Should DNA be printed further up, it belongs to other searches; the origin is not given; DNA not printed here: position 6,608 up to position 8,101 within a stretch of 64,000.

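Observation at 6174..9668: Tandem paralogous membrane proteins with a conserved 4-Cys C-terminal domain, bracketed by two small regulators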

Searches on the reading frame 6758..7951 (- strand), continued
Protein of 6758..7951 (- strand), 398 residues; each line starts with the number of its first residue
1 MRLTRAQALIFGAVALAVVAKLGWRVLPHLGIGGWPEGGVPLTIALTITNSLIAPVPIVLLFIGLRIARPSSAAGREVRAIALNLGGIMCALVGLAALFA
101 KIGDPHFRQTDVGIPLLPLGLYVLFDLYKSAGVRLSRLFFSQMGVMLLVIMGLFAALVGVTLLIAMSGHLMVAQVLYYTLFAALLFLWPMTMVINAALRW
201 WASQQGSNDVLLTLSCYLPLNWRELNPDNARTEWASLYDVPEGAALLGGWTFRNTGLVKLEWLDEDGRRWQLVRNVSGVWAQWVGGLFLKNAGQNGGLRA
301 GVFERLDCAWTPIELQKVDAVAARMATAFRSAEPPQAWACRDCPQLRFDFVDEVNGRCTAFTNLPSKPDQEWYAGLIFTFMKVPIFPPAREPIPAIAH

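Call 40: find_encoding_contigs(protein=P0013, flank=10000, max_places=4)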
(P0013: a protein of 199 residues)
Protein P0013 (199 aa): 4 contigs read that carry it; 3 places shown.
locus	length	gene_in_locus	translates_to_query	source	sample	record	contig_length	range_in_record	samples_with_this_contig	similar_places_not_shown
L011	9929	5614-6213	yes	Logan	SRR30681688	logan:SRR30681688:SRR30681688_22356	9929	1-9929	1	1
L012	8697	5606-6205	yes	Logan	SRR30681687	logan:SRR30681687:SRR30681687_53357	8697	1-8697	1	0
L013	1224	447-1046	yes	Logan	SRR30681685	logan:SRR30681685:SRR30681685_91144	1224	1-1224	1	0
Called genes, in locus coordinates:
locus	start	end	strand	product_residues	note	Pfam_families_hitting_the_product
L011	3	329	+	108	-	?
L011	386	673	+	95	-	-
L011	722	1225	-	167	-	PF00472:RF-1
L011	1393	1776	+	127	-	PF12680:SnoaL_2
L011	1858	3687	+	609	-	PF09972:DUF2207, PF20990:DUF2207_C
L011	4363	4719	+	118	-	-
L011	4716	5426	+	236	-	PF00730:HhH-GPD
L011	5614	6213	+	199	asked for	-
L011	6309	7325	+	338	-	PF01118:Semialdhyde_dh, PF22698:Semialdhyde_dhC_1, PF02774:Semialdhyde_dhC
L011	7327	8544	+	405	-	PF01960:ArgJ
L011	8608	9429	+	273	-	PF00696:AA_kinase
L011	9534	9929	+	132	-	?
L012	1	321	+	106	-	?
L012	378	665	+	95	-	-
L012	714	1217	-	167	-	PF00472:RF-1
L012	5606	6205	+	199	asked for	-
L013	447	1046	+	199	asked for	-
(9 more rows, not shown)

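Call 41: predict_structure(alignment_id=A3)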
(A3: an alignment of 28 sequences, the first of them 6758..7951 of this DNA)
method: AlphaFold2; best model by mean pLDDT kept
length: 398 residues; sequences in the alignment: 28
mean_pLDDT: 86.5   pTM: 0.75
mean pLDDT of the five models: 86.5, 85.7, 83.1, 82.9, 82.4
residues with pLDDT >= 90: 171; 70-90: 203; 50-70: 21; < 50: 3
segments of 3 or more residues with pLDDT < 50: 396-398
pLDDT, mean of each block of 10 residues (from residue 1): 89 89 86 77 82 85 92 90 89 87 79 89 88 75 82 85 91 87 84 89 86 91 94 86 92 90 93 90 95 87 95 83 66 84 94 89 89 94 84 52
secondary structure, 60 per line:
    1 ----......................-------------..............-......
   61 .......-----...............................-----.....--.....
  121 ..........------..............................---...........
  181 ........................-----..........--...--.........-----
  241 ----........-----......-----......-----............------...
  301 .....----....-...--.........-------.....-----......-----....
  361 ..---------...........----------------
elements in order: H5-26 H40-53 H55-67 H73-103 H109-113 H116-130 H137-166 H170-204 E210-219 E222-224 H227-235 E245-252 E258-263 E269-274 E280-291 E298-305 E310-313 H320-328 E336-340 E346-351 E357-362 E372-382

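Call 44: fold_search(model_id=the predicted structure, library=pdb)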
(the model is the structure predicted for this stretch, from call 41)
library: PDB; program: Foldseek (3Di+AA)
matches with E <= 10: 518; with E <= 0.001: 0
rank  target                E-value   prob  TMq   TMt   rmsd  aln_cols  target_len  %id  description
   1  8tdj_A                2.3e-02  0.20  0.15  0.13  28.8       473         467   10  Cryo-EM structure of the wild-type AtMSL10 in GDN (released 2023-10-18)
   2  5mg3_C                4.2e-02  0.14  0.09  0.08  20.3       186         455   10  EM fitted model of bacterial holo-translocon (released 2016-12-28)
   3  1g81                  4.4e-02  0.23  0.11  0.21  16.3       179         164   12  CHORISMATE LYASE WITH BOUND PRODUCT, ORTHORHOMBIC CRYSTAL FORM (released 2001-05-15)
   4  9lb6                  7.1e-02  0.10  0.09  0.06  19.6       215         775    8  Crystal structure of trehalose 6-phosphate phosphatase Weissella ceti (released 2025-07-30)
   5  6al2_B                9.3e-02  0.06  0.09  0.08  19.2       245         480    7  Crystal structure of E. coli YidC at 2.8 A resolution (released 2018-11-07)
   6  6al2_A                1.2e-01  0.05  0.09  0.07  17.2       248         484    5  Crystal structure of E. coli YidC at 2.8 A resolution (released 2018-11-07)
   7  3wvf_B                1.3e-01  0.07  0.09  0.08  18.8       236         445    6  Crystal structure of YidC from Escherichia coli (released 2014-12-17)
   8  4n8p                  1.4e-01  0.16  0.11  0.26  14.1       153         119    9  Crystal structure of a strand swapped CTLA-4 from Duckbill Platypus [PSI-NYSGRC-012711] (released 2013-10-30)
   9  4abn_A                1.4e-01  0.15  0.14  0.13  19.5       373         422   11  Crystal structure of full length mouse Strap (TTC5) (released 2012-01-25)
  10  2fjt_A                1.5e-01  0.08  0.09  0.14  18.3       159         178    9  Adenylyl cyclase class iv from Yersinia pestis (released 2006-11-14)
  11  3bs6_A                1.5e-01  0.07  0.10  0.13  19.9       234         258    6  1.8 Angstrom crystal structure of the periplasmic domain of the membrane insertase YidC (released 2008-02-12)
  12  3bs6_B                1.6e-01  0.08  0.10  0.14  19.8       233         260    7  1.8 Angstrom crystal structure of the periplasmic domain of the membrane insertase YidC (released 2008-02-12)
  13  4abn_B                1.7e-01  0.16  0.15  0.14  19.6       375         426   11  Crystal structure of full length mouse Strap (TTC5) (released 2012-01-25)
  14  3zyr_B                1.7e-01  0.06  0.10  0.14  15.3       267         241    8  Structure of the lectin from Platypodium elegans in complex with heptasaccharide (released 2012-01-11)
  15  3wvf_A                1.8e-01  0.08  0.12  0.11  17.7       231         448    8  Crystal structure of YidC from Escherichia coli (released 2014-12-17)
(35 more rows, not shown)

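Call 54: search_protein_families(library=pfam, alignment_id=A3, max_evalue=1)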
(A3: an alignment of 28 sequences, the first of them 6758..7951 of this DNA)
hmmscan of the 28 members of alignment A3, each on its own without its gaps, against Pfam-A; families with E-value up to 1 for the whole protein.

A. member 1, window:6758-7951:- (398 aa): 1 family
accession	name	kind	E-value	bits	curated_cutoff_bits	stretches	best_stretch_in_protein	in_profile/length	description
PF19606.4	DUF6111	-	0.97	10.3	24.1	1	110-168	7-64/87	Family of unknown function (DUF6111)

B. families by the number of members that match (of 28 scanned): 25 families
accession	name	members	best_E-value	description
PF25087.1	GMPPB_C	1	0.0019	GMPPB C-terminal domain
PF08592.16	Anthrone_oxy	1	0.002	Anthrone oxygenase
PF10011.15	DUF2254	1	0.017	Predicted membrane protein (DUF2254)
PF05750.17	Rubella_Capsid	1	0.021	Rubella capsid protein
PF18073.7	Zn_ribbon_LapB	1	0.047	Rubredoxin metal binding domain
PF11457.13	DUF3021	1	0.064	Protein of unknown function (DUF3021)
PF23225.1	zf-C2H2_7th_ZNF462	1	0.066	Zinc finger protein 462, seventh C2H2 zinc finger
PF23458.2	DUF7130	1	0.066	Domain of unknown function (DUF7130)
PF00375.23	SDF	1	0.074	Sodium:dicarboxylate symporter family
PF11460.13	DUF3007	1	0.082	Protein of unknown function (DUF3007)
PF03169.20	OPT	1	0.083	OPT oligopeptide transporter protein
PF23930.1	DUF7268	1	0.095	Family of unknown function (DUF7268)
PF20303.3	YLATT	1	0.14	YEATS-Like-Associating Three TM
PF04103.21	CD20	1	0.15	CD20-like family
PF06624.17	RAMP4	1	0.23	Ribosome associated membrane protein RAMP4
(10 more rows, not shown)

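Call 55: search_solved_structures(query=A3, max_evalue=10)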
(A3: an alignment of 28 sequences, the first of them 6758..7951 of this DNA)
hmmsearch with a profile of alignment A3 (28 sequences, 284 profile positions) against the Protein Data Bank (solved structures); distinct sequences matched with E-value up to 10: 9.
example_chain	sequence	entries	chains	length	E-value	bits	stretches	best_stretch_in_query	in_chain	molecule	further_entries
6ake_A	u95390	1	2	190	1.7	10.9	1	21-81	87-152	Claudin-3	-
1s24_A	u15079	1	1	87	4.5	9.5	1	212-233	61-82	Rubredoxin 2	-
4aq5_B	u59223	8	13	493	4.6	9.4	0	18-83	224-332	ACETYLCHOLINE RECEPTOR BETA SUBUNIT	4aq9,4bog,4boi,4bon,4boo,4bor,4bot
9yft_FA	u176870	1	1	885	4.8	9.4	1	27-78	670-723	Gp53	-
2ksd_A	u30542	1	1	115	5.4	9.2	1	24-84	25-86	Aerobic respiration control sensor protein arcB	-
12du_z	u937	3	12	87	5.8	9.1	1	28-79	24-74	Flagellar biosynthetic protein FliQ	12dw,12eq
9llg_M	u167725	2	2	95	6.8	8.9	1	23-76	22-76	De novo designed negative allosteric GPCR exoframe modulator targeting TM5/6/7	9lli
2bg9_B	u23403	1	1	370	7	8.8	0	21-82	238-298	ACETYLCHOLINE RECEPTOR PROTEIN, BETA CHAIN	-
9hd7_X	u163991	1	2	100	7.9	8.6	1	8-76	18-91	Photosystem II reaction center protein X (PsbX)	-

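Call 56: fold_search(model_id=the predicted structure, library=viral)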
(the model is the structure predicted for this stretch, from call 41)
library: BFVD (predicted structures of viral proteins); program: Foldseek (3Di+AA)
matches with E <= 10: 559; with E <= 0.001: 0
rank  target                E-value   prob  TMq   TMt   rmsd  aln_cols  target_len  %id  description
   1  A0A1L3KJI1            1.4e-02  0.18  0.09  0.04  27.2       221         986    7  (no name in the UniProt tables at hand)
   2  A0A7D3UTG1            2.4e-02  0.08  0.08  0.05  14.5       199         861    6  Collagen-like protein [Fadolivirus FV1/VV64]
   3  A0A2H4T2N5            4.5e-02  0.25  0.10  0.07  17.3       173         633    8  Uncharacterized protein [Tomelloso virus]
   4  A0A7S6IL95            6.3e-02  0.04  0.07  0.11  18.5       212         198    7  (no name in the UniProt tables at hand)
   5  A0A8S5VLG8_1          7.0e-02  0.13  0.12  0.07  29.6       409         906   10  (no name in the UniProt tables at hand)
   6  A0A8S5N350            7.4e-02  0.16  0.14  0.16  19.2       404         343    6  Uncharacterized protein [Siphoviridae sp. ctRuT6]
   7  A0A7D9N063            7.4e-02  0.09  0.10  0.10  18.9       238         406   13  (no name in the UniProt tables at hand)
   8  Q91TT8                8.2e-02  0.16  0.11  0.12  19.1       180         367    9  T22.1 [Tupaiid herpesvirus 1 (strain 1)]
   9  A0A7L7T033            8.7e-02  0.14  0.10  0.17  41.9       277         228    9  (no name in the UniProt tables at hand)
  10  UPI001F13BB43         8.7e-02  0.07  0.09  0.16  18.1       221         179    8  (no name look-up for this kind of identifier)
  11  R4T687                8.7e-02  0.06  0.09  0.09  19.5       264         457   11  Uncharacterized protein [Haloarcula hispanica tailed virus 2]
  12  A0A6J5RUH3            9.1e-02  0.08  0.11  0.16  15.7       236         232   10  Uncharacterized protein [uncultured Caudovirales phage]
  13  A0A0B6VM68            9.1e-02  0.05  0.08  0.09  49.8       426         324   12  Sigma C [Pycnonotidae orthoreovirus]
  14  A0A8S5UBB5            9.6e-02  0.11  0.12  0.17  19.9       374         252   12  Uncharacterized protein [Caudovirales sp. ctcT39]
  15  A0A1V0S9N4            1.0e-01  0.15  0.14  0.16  13.2       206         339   11  Uncharacterized protein [Catovirus CTV1]
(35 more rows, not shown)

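Call 58: search_protein_families(library=padloc, proteins=[window:6758-7951:-, P0003, P0007, P0009, P0018], max_evalue=0.1)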
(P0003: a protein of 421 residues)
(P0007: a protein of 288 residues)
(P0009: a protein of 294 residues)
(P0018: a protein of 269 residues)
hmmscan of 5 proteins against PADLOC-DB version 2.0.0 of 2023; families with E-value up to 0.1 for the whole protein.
window:6758-7951:- (398 aa): 0 families

P0003 (421 aa): 0 families

P0007 (288 aa): 0 families

P0009 (294 aa): 0 families

P0018 (269 aa): 1 family
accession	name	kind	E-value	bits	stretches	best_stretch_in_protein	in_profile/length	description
PDLC01155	Mem_01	-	0.0035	14.5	1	24-110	243-326/440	Membrane protein (6TM) with a globular domain at N-terminus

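Call 59: list_cluster_members(proteins=[P0023, P0024, P0025, P0027, P0028, P0032, P0033, P0036, P0038, P0019])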
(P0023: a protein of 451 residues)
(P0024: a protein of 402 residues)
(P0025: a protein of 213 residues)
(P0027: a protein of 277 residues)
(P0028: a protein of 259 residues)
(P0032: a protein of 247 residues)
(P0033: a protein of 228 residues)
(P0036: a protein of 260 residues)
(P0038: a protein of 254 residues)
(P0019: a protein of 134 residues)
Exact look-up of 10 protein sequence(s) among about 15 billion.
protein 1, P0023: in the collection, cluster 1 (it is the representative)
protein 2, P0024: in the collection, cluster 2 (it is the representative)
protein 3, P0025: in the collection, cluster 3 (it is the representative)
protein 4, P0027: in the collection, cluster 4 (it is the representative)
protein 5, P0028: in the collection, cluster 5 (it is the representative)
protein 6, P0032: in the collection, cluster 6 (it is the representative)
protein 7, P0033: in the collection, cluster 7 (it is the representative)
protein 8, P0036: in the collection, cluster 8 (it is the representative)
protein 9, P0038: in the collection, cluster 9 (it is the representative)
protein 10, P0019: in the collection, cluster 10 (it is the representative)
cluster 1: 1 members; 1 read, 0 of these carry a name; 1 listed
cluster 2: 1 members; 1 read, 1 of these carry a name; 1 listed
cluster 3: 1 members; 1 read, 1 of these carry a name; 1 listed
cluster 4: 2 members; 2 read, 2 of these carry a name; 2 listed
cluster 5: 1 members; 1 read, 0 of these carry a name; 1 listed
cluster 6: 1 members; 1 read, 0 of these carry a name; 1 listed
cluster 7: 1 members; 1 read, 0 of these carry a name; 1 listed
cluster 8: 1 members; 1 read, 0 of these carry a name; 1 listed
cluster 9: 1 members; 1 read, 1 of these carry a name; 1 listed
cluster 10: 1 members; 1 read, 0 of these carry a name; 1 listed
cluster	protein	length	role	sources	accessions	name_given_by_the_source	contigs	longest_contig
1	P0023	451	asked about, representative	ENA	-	-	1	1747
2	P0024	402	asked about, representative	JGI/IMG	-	hypothetical protein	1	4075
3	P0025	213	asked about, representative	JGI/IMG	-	hypothetical protein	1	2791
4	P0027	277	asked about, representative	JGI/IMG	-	hypothetical protein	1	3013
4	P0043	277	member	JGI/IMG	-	hypothetical protein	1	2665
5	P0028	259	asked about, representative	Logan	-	-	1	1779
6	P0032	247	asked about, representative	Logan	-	-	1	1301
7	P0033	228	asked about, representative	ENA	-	-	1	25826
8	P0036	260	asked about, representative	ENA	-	-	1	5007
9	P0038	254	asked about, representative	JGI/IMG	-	hypothetical protein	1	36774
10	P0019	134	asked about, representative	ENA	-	-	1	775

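Call 60: find_encoding_contigs(protein=P0033, flank=10000, max_places=2)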
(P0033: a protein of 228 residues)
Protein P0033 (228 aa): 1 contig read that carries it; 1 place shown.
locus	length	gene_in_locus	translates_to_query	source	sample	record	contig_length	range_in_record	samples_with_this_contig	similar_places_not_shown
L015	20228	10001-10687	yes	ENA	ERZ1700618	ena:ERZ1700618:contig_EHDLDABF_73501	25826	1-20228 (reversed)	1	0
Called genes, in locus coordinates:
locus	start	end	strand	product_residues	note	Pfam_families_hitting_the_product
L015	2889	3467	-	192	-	PF08241:Methyltransf_11 (weak), PF13649:Methyltransf_25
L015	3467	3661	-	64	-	-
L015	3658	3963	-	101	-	PF02769:AIRS_C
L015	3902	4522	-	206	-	PF00586:AIRS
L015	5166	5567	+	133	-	-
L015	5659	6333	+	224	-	PF00072:Response_reg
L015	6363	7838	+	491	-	PF00672:HAMP, PF00512:HisKA, PF02518:HATPase_c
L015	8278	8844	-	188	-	PF00472:RF-1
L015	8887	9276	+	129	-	PF12680:SnoaL_2, PF13474:SnoaL_3 (faint), PF14534:DUF4440 (faint)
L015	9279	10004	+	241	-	PF00730:HhH-GPD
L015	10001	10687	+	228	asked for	-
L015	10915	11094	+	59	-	-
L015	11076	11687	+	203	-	PF01118:Semialdhyde_dh, PF22698:Semialdhyde_dhC_1, PF02774:Semialdhyde_dhC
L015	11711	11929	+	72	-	-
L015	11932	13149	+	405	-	PF01960:ArgJ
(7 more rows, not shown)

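Call 61: find_encoding_contigs(protein=P0024, flank=10000, max_places=2)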
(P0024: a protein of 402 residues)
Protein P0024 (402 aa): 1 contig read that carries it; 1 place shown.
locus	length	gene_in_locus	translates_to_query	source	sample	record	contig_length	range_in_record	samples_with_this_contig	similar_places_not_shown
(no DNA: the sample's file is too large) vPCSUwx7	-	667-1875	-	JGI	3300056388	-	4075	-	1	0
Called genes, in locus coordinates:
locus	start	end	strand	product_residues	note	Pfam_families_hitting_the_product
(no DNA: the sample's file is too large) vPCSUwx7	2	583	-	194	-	?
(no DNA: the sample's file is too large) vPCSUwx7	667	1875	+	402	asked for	-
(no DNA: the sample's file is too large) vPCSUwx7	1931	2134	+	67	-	-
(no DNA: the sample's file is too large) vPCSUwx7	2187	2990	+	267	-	PF00561:Abhydrolase_1, PF12146:Hydrolase_4 (weak), PF12697:Abhydrolase_6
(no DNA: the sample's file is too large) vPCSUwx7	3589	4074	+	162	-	?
